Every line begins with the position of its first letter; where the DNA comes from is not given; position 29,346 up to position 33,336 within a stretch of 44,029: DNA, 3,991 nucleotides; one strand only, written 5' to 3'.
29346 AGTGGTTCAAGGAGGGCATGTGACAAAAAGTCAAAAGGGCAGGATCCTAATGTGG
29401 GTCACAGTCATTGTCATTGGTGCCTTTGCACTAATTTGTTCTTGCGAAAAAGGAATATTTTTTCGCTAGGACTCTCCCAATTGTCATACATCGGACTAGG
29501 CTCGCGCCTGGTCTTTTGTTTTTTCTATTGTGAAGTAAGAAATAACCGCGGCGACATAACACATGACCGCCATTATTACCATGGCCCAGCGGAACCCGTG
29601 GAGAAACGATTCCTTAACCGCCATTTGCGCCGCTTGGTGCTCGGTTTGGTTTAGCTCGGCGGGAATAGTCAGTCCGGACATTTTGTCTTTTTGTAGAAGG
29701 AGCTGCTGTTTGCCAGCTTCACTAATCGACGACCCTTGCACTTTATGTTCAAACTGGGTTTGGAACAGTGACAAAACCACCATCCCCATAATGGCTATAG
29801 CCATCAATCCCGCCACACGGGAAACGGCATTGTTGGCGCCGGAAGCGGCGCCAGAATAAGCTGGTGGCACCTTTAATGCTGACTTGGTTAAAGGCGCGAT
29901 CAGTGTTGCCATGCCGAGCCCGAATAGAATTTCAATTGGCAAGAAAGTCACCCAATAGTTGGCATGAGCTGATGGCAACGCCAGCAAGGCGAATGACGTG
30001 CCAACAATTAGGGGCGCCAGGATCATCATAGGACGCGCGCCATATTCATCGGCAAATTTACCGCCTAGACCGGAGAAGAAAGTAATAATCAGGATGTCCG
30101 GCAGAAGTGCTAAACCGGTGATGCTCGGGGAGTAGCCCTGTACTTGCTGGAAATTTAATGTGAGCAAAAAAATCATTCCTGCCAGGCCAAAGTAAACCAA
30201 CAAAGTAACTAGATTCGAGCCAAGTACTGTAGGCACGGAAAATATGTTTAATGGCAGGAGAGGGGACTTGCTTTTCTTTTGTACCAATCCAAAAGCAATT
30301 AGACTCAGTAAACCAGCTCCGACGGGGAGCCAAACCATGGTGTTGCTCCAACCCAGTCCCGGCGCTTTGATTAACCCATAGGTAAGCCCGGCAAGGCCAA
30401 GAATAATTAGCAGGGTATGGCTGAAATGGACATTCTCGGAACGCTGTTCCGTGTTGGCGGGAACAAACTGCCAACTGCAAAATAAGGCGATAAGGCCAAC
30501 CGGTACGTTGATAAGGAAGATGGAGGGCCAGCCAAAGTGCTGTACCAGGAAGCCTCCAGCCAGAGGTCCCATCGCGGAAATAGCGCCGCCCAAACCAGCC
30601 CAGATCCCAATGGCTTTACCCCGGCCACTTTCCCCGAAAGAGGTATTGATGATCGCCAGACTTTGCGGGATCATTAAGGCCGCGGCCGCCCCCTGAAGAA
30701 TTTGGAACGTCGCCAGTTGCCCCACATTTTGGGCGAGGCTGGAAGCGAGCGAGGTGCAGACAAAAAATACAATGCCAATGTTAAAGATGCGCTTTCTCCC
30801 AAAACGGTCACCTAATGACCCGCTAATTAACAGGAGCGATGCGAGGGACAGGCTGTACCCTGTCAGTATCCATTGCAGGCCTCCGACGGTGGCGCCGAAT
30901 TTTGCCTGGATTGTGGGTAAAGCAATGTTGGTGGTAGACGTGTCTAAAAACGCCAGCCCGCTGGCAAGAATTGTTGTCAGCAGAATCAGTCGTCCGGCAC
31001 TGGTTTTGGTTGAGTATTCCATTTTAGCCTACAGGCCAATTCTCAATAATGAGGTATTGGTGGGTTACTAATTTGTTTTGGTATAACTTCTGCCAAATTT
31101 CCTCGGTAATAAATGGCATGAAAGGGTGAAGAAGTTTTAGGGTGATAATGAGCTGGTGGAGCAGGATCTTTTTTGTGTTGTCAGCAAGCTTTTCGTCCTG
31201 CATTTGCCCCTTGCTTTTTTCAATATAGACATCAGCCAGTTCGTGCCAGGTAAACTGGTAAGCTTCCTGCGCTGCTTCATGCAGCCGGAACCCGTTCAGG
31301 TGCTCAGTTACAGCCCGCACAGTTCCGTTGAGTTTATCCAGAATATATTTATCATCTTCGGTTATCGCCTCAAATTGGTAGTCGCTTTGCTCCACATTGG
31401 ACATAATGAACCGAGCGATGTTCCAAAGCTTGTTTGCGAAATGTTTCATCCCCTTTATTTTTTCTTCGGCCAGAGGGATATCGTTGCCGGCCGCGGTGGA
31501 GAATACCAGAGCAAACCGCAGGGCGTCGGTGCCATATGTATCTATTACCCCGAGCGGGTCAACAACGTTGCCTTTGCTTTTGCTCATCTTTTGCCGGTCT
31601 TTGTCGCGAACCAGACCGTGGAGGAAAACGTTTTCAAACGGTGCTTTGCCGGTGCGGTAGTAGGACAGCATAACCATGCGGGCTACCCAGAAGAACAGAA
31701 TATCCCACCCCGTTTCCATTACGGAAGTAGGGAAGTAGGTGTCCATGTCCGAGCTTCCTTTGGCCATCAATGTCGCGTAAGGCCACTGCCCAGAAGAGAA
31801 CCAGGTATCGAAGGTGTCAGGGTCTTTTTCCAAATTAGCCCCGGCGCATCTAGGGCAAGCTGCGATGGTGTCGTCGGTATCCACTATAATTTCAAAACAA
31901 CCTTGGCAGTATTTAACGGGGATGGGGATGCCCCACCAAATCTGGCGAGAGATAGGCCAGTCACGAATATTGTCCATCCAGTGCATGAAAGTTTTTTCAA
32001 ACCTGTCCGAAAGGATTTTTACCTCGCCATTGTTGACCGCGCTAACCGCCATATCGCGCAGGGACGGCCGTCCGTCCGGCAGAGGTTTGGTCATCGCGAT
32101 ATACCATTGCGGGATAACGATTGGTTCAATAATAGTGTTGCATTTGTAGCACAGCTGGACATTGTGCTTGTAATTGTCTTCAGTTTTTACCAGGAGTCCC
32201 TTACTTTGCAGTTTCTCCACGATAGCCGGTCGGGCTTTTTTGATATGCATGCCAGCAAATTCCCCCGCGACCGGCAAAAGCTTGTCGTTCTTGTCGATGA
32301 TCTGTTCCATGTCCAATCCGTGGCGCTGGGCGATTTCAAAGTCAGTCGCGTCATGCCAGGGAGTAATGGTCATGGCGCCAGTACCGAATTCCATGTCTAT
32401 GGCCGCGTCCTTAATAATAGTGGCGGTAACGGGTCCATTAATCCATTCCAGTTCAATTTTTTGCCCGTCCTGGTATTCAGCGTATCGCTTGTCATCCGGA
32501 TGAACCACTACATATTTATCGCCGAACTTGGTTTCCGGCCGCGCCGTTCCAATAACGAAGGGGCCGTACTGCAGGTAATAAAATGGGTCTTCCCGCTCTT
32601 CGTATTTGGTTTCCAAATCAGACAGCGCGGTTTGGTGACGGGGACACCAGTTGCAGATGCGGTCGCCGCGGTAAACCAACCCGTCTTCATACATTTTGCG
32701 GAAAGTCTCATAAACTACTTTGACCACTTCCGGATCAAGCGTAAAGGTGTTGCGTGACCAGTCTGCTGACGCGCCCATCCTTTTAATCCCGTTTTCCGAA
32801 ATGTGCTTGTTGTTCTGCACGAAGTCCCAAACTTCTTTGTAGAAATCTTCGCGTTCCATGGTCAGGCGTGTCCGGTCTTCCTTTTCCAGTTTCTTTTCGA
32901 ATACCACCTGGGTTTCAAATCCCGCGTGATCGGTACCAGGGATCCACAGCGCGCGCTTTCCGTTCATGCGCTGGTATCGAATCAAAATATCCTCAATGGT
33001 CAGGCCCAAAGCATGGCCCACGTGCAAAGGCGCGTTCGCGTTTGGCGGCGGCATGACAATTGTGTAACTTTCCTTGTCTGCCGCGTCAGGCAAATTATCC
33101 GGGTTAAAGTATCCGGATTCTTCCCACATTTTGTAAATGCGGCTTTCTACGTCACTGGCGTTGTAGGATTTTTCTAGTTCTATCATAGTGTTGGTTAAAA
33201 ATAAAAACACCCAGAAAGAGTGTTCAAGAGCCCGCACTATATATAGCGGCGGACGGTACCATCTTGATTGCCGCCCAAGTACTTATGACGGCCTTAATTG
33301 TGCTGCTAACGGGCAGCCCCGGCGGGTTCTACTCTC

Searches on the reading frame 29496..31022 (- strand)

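Call 8: search_protein_families(library=pfam, proteins=[window:29496-31022:-])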
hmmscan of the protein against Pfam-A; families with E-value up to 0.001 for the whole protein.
window:29496-31022:- (508 aa): 1 family
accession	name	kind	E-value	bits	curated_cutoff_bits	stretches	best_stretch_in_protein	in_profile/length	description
PF07690.21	MFS_1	-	2.7e-50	171.7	33.4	1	18-408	2-346/347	Major Facilitator Superfamily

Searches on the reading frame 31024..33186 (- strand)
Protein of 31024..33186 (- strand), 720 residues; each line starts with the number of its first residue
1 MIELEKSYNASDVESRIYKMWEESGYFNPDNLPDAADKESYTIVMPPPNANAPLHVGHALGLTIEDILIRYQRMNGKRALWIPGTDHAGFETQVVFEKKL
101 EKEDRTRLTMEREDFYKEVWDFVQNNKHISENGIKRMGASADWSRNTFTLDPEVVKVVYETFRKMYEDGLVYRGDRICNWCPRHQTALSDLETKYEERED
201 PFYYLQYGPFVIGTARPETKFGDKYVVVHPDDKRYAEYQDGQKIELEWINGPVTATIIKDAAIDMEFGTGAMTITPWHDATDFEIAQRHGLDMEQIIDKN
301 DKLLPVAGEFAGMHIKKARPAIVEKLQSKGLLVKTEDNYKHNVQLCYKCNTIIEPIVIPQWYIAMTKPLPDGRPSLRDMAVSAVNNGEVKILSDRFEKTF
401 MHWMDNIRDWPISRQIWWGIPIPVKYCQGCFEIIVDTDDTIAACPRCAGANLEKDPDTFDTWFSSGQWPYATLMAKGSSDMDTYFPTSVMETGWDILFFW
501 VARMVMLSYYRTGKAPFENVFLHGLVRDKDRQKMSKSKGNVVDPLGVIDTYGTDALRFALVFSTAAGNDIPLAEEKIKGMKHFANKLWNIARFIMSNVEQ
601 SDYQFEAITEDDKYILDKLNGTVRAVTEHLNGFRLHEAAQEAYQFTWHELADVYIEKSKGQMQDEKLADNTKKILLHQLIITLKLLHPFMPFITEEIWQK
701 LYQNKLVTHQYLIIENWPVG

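Call 8: search_protein_families(library=pfam, proteins=[window:31024-33186:-])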
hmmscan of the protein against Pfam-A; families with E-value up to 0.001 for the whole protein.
window:31024-33186:- (720 aa): 4 families
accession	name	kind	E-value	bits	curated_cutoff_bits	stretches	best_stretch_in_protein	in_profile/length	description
PF00133.28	tRNA-synt_1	-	1.3e-124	416.6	22.7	1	17-570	2-411/414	tRNA synthetases class I (I, L, M and V)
PF08264.19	Anticodon_1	-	1.6e-29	103.1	25.1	1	612-718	1-105/148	Anticodon-binding domain of tRNA ligase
PF09334.17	tRNA-synt_1g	-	6.4e-24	84.9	20.1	2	390-578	205-372/391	tRNA synthetases class I (M)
PF13603.12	tRNA-synt_1_2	-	2.6e-06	27.5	25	1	264-302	107-145/185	Leucyl-tRNA synthetase, editing domain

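Call 10: search_protein_families(library=ncbifam, proteins=[window:31024-33186:-])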
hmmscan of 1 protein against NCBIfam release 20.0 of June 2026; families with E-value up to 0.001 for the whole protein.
window:31024-33186:- (720 aa): 18 families
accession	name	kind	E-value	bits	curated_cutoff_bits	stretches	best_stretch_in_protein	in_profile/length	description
NF004349.1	PRK05729.1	equivalog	1.4e-253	844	704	1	5-718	1-696/860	valine--tRNA ligase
TIGR00422.1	valS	equivalog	1.2e-241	804.3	612.1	1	5-718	2-712/863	valine--tRNA ligase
NF011492.0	PRK14900.1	equivalog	5.6e-216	719.8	1783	1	3-707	8-713/1044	valine--tRNA ligase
NF009687.0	PRK13208.1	equivalog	8.2e-156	520.4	738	1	3-709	5-712/801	valine--tRNA ligase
TIGR00392.1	ileS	equivalog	1.9e-109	367.1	621.4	2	253-717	309-803/861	isoleucine--tRNA ligase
NF000540.1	alt_ValS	exception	1.7e-84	284.4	900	1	11-704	7-746/827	valine--tRNA ligase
NF040702.1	ileS_w_GNAT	exception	2.9e-59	200.7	1999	3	451-717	700-968/1100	isoleucine--tRNA ligase, N-acetyltransferase domain-containing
NF000258.1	MupB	exception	2e-56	191.5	1900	2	266-704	307-766/1033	mupirocin-resistant isoleucine--tRNA ligase MupB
NF008957.0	PRK12300.1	subfamily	8.1e-56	189.5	677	3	7-234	3-242/946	leucine--tRNA ligase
NF000257.1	MupA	exception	4.3e-55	187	1900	3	438-704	489-764/1024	mupirocin-resistant isoleucine--tRNA ligase MupA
TIGR00396.1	leuS_bact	equivalog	5e-55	187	548.4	4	531-711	603-768/843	leucine--tRNA ligase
TIGR00395.1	leuS_arch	equivalog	1.2e-47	162.6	648.5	2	12-239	2-240/938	leucine--tRNA ligase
TIGR00398.1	metG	equivalog_domain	4.5e-33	114.8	336.35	2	386-703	202-503/530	methionine--tRNA ligase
NF008900.0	PRK12267.1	equivalog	6.3e-27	94.3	598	2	477-705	245-480/648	methionine--tRNA ligase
NF001100.0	PRK00133.1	equivalog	3.1e-22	78.9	587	2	395-707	214-508/676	methionine--tRNA ligase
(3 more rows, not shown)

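Call 11: find_related_loci(query=window:31024-33186:-, collection=genome_contigs, flank=1500)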
Query window:31024-33186:- (720 aa) in genome_contigs; peptide patterns used: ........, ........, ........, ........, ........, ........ (x = any residue, [..] = any of these).
83 stretches matched a pattern; 25 encode a relative of the query (tblastn E <= 1e-3); 25 distinct loci.
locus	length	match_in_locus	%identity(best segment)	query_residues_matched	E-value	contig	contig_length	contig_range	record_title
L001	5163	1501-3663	79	1-720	0e+0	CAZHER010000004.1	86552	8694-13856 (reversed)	MAG TPA_asm: uncultured Candidatus Saccharibacteria bacterium isolate binchicken_co326_173 genome assembly, contig: NODE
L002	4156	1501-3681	78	1-718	0e+0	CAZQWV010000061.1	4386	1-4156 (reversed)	MAG TPA_asm: uncultured Candidatus Saccharibacteria bacterium isolate SRP300315_co1_34 genome assembly, contig: NODE_840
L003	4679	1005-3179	71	2-718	0e+0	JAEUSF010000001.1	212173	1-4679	MAG: Candidatus Doudnabacteria bacterium isolate new MAG-296 NODE_1_length_212173_cov_5.473031, whole genome shotgun seq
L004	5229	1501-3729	70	2-718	0e+0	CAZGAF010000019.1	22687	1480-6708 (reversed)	MAG TPA_asm: uncultured Candidatus Saccharibacteria bacterium isolate SRP170004_co1_518 genome assembly, contig: NODE_34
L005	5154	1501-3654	69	2-718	0e+0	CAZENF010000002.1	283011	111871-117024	MAG TPA_asm: uncultured Candidatus Saccharibacteria bacterium isolate SRP273308_co1_433 genome assembly, contig: NODE_34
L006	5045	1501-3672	66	1-718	0e+0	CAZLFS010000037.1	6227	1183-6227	MAG TPA_asm: uncultured Candidatus Saccharibacteria bacterium isolate SRP272529_co1_253 genome assembly, contig: NODE_25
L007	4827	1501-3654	64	3-717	0e+0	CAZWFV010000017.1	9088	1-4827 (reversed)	MAG TPA_asm: uncultured Candidatus Saccharibacteria bacterium isolate SRP271791_co2_72 genome assembly, contig: NODE_206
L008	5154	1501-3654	60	1-719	0e+0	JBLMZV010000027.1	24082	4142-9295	MAG: Candidatus Saccharibacteria bacterium isolate MAG194 PRJNA951521_bin51_renamed_26, whole genome shotgun sequence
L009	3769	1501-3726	57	2-718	0e+0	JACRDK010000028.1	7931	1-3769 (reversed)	MAG: Candidatus Doudnabacteria bacterium isolate NC_groundwater_1670_Pr3_B-0.1um_42_13 SR-2_scaffold_141_3800114, whole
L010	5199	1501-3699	56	1-719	0e+0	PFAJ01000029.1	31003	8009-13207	MAG: Candidatus Doudnabacteria bacterium CG10_big_fil_rev_8_21_14_0_10_41_10 CG10_8_21_14_0.10_scaffold_1086_c, whole ge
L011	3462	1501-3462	56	1-649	0e+0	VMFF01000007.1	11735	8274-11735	MAG: Candidatus Doudnabacteria bacterium Gr01-1014_77 G01um101477_scaffold_1821, whole genome shotgun sequence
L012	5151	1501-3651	56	1-717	0e+0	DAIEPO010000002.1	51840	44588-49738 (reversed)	MAG TPA_asm: bacterium isolate clean1170 NODE_2_length_51840_cov_5.010471, whole genome shotgun sequence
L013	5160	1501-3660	56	1-720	0e+0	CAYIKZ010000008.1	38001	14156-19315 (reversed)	MAG TPA_asm: uncultured Candidatus Saccharibacteria bacterium isolate ERP119705_co23_399 genome assembly, contig: NODE_8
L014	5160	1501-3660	56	1-720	0e+0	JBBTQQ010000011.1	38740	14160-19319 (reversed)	MAG: Patescibacteria group bacterium isolate H41-bin257_1 H41_bin257_1_000000000011, whole genome shotgun sequence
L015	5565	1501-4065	72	1-718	0e+0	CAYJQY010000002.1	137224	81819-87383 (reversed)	MAG TPA_asm: uncultured Candidatus Saccharibacteria bacterium isolate ERP125453_co1_47 genome assembly, contig: NODE_46_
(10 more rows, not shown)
